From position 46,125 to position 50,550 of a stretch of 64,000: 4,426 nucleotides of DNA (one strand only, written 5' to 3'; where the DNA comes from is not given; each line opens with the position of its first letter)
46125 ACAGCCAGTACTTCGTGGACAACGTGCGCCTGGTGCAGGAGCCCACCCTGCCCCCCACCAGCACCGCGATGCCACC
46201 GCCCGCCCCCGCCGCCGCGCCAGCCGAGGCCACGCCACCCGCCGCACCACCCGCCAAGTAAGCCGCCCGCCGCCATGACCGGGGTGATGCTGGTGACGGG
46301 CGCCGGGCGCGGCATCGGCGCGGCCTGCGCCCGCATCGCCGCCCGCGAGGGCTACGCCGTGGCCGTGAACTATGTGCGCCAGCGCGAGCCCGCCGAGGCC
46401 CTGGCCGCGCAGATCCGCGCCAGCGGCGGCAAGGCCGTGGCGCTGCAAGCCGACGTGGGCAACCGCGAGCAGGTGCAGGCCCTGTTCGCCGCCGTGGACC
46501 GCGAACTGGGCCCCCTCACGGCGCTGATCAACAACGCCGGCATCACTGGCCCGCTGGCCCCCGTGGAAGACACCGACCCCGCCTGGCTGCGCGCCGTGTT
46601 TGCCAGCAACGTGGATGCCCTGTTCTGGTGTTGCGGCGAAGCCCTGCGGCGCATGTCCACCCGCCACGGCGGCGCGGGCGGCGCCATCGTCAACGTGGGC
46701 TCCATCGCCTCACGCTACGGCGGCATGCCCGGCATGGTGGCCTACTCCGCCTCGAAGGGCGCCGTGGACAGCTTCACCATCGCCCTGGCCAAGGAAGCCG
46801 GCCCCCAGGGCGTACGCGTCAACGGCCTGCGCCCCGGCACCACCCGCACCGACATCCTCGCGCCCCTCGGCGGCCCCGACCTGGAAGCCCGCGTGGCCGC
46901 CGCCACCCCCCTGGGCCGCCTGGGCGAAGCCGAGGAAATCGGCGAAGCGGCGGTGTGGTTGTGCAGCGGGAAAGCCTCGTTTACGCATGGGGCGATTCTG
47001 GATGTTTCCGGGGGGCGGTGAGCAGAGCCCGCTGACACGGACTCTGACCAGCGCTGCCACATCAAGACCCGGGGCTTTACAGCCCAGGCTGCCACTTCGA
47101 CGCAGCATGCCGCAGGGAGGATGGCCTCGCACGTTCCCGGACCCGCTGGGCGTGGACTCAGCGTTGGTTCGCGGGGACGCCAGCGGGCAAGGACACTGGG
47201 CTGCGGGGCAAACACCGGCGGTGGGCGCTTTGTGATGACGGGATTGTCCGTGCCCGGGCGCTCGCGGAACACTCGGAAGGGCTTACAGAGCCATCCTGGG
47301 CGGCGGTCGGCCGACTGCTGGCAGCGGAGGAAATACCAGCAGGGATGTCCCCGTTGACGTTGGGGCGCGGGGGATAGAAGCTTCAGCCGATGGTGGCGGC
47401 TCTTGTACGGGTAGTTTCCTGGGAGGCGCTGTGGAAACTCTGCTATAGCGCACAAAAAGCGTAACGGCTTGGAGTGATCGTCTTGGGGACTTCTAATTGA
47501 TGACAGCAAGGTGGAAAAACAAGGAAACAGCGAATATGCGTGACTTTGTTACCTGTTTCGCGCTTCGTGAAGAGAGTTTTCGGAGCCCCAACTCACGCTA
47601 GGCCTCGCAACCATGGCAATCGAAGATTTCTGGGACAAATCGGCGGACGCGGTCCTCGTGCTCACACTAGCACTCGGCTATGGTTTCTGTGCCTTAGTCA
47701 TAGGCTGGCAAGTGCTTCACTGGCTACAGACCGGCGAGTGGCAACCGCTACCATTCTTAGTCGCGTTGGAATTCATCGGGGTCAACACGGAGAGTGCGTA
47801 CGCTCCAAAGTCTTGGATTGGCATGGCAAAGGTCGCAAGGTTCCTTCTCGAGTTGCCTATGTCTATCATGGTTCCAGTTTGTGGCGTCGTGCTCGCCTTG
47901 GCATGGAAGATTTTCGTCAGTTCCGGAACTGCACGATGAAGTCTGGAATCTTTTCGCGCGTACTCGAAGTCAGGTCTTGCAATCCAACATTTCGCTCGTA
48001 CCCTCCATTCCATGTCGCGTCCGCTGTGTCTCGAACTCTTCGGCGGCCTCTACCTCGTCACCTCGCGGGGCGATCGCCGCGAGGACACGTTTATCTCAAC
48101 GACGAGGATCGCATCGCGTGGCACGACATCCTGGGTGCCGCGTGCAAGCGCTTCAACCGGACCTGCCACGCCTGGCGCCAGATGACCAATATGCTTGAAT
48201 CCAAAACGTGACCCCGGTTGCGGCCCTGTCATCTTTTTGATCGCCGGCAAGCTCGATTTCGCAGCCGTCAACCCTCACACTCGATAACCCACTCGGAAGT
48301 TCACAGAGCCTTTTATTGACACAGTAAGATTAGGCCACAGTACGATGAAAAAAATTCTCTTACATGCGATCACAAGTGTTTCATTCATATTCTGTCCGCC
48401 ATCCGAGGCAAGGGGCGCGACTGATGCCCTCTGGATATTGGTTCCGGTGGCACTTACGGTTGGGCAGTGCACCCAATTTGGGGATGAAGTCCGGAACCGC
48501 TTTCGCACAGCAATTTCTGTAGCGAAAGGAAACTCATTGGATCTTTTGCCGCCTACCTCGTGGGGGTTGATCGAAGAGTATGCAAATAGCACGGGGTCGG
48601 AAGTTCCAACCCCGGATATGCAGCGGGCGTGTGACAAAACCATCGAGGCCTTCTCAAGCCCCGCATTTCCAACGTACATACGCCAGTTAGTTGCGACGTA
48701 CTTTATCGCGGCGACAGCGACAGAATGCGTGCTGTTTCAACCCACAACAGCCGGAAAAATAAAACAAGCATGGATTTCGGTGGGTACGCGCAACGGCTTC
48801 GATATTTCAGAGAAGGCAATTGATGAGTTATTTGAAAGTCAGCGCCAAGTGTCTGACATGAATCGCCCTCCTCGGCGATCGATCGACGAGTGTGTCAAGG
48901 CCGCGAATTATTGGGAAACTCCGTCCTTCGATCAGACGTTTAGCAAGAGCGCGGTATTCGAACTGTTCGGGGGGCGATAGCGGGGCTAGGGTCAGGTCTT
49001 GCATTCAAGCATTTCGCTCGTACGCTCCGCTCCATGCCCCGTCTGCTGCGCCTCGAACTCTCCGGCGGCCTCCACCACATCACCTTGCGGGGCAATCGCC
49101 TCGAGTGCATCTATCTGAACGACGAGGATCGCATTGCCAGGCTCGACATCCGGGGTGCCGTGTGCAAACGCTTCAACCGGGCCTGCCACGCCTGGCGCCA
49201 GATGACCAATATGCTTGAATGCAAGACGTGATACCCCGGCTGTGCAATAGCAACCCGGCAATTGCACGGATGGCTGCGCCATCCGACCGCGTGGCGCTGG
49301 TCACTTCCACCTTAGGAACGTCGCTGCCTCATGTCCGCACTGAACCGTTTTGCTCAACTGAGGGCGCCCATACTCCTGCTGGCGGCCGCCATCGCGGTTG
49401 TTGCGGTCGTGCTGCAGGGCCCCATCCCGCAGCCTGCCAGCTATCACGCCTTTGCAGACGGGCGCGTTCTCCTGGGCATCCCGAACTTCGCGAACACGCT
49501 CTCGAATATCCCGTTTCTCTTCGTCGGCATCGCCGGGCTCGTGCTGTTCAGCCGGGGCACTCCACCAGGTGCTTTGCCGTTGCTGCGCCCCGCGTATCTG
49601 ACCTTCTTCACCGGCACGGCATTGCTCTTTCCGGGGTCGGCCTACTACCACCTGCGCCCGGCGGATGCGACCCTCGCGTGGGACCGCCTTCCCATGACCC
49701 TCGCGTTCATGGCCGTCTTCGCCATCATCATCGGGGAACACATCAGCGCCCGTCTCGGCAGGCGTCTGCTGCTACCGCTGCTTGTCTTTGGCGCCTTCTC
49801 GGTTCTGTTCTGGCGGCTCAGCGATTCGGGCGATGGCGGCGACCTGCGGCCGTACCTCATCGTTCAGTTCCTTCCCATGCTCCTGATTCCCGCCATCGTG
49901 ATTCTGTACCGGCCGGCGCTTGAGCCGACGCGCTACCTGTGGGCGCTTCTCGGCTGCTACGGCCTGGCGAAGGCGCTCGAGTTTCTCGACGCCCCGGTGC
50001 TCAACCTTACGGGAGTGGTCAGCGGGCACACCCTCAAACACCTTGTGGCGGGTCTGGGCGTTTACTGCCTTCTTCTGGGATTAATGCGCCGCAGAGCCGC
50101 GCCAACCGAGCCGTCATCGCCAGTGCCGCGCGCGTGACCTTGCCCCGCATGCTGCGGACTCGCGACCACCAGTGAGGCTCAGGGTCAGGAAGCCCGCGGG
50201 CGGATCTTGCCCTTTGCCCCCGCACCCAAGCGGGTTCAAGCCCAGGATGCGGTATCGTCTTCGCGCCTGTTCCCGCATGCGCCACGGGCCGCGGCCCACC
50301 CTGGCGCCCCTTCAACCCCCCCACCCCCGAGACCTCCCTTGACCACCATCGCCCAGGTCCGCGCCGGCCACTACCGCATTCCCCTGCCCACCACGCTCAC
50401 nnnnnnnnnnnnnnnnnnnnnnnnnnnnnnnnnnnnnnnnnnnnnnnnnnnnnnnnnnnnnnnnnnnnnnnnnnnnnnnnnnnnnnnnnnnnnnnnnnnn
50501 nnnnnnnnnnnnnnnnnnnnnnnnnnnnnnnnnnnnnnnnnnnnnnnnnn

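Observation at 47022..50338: Lower-GC accessory islet inserted between an SDR gene and an enolase-superfamily gene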

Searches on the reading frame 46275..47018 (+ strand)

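Call 8: search_protein_families(library=pfam, proteins=[window:46275-47018:+], max_evalue=0.1)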
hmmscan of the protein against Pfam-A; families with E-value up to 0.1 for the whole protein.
window:46275-47018:+ (248 aa): 4 families
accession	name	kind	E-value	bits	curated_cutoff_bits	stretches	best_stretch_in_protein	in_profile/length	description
PF13561.12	adh_short_C2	-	3.1e-55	187.8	27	1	9-247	1-234/236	Enoyl-(Acyl carrier protein) reductase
PF00106.31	adh_short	-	6.4e-52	176.3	26.6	1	4-197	2-189/195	short chain dehydrogenase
PF08659.16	KR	-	2.2e-13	50.9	22.6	1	3-171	1-163/180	KR domain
PF01370.27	Epimerase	-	0.012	15.4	20.9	1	5-99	1-83/240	NAD dependent epimerase/dehydratase family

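Call 11: search_protein_families(library=ncbifam, proteins=[window:46275-47018:+], max_evalue=1)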
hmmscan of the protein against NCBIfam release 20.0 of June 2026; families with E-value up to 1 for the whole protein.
window:46275-47018:+ (248 aa): 236 families (the best 25 are shown)
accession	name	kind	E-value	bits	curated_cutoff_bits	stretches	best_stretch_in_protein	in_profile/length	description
NF004777.0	PRK06123.1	equivalog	7.6e-88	294.1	383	1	2-248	3-249/249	SDR family oxidoreductase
NF005400.0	PRK06947.1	equivalog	7.9e-80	267.7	367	1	3-248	7-252/252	SDR family oxidoreductase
NF007273.0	PRK09730.1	equivalog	1.7e-75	253.6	406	1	4-248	3-247/247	SDR family oxidoreductase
NF005559.1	PRK07231.1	subfamily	4.8e-60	203.1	215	1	4-248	6-247/249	glucose 1-dehydrogenase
NF009466.0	PRK12826.1-2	subfamily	1.1e-51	175.7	222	1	2-247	3-243/248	3-oxoacyl-ACP reductase FabG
NF004198.0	PRK05653.1-3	equivalog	1.2e-50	172.2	296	1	5-248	10-246/248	3-oxoacyl-ACP reductase FabG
TIGR01830.1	3oxo_ACP_reduc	equivalog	2.1e-50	171.7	297.75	1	6-247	2-237/239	3-oxoacyl-[acyl-carrier-protein] reductase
NF004791.0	PRK06138.1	equivalog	6.9e-49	166.4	312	1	4-247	7-248/252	SDR family oxidoreductase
NF052558.1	MBtsdlDhBudC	equivalog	1.1e-47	162.7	270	1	4-247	5-240/250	meso-2,3-butanediol dehydrogenase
NF005681.0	PRK07478.1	subfamily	3.3e-47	161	267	1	4-247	8-248/254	SDR family oxidoreductase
NF004818.0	PRK06172.1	equivalog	4.4e-47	160.5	336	1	4-247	9-249/253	SDR family oxidoreductase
NF053701.1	CsHdxCHCADhChcB2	equivalog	1e-46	159.4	350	1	4-247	5-241/245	cis-4-hydroxycyclohexanecarboxylate dehydrogenase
NF009468.0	PRK12826.1-4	equivalog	1.3e-46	159.3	318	1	4-247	9-246/256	SDR family oxidoreductase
NF005067.0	PRK06484.1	equivalog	1.6e-46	158.9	713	1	4-247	275-510/524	short chain dehydrogenase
NF004773.0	PRK06113.1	equivalog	2.5e-45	154.9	367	1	4-247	13-249/255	7-alpha-hydroxysteroid dehydrogenase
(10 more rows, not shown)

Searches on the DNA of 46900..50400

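Call 37: search_rna_families(source=window, start=46900, end=50400, threshold=evalue, max_evalue=1)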
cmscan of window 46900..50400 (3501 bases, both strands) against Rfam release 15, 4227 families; matches with E-value up to 1: 0.
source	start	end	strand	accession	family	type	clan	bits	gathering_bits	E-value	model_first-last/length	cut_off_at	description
